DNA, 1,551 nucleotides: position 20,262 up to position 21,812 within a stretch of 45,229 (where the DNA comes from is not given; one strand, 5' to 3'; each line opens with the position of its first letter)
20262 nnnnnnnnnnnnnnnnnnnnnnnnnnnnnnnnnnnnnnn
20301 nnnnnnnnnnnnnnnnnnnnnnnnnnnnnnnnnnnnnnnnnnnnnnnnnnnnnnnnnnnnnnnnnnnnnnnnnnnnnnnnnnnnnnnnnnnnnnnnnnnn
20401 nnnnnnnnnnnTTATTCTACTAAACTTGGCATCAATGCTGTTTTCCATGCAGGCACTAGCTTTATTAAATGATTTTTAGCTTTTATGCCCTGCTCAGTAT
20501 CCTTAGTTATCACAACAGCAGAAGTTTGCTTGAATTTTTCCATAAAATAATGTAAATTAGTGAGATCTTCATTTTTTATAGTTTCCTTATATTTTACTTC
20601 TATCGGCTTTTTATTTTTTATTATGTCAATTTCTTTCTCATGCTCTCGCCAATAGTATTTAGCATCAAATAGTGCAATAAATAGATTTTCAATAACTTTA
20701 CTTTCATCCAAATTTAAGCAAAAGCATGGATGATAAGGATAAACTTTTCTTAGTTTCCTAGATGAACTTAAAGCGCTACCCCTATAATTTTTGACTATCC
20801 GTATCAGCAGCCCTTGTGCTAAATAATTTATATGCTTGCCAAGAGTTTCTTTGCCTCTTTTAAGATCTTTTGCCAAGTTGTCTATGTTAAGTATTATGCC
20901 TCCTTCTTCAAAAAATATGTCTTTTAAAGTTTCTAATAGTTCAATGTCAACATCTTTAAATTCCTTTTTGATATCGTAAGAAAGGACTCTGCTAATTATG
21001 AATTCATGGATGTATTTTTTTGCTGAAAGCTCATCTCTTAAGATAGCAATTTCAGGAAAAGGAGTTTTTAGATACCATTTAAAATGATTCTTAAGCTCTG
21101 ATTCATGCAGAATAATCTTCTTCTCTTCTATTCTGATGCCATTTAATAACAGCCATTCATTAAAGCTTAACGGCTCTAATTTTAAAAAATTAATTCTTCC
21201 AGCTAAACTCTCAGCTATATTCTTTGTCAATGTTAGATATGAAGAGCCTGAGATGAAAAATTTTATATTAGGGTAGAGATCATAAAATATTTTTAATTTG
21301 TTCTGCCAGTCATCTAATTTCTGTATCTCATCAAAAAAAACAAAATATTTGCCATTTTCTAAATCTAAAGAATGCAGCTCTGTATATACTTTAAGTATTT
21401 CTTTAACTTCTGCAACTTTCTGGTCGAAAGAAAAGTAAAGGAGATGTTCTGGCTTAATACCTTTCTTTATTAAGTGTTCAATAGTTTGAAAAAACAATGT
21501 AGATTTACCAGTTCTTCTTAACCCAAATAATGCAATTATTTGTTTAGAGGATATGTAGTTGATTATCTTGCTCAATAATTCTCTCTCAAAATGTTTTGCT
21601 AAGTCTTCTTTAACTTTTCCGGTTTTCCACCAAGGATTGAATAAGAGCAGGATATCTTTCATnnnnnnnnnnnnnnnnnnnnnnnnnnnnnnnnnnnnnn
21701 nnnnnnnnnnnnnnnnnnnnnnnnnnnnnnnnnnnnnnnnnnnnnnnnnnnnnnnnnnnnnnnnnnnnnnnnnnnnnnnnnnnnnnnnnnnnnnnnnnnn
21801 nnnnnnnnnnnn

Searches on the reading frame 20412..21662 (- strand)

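Call 10: search_protein_families(library=pfam, proteins=[window:20412-21662:-], max_evalue=0.01)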
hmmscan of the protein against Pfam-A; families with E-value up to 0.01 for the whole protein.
window:20412-21662:- (416 aa): 2 families
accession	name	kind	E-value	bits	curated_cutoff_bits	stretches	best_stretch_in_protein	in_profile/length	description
PF13173.12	AAA_14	-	4.8e-33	114.4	27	1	40-170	2-128/129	AAA domain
PF13635.12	DUF4143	-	1.1e-06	29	28.1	1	230-309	3-82/160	Domain of unknown function (DUF4143)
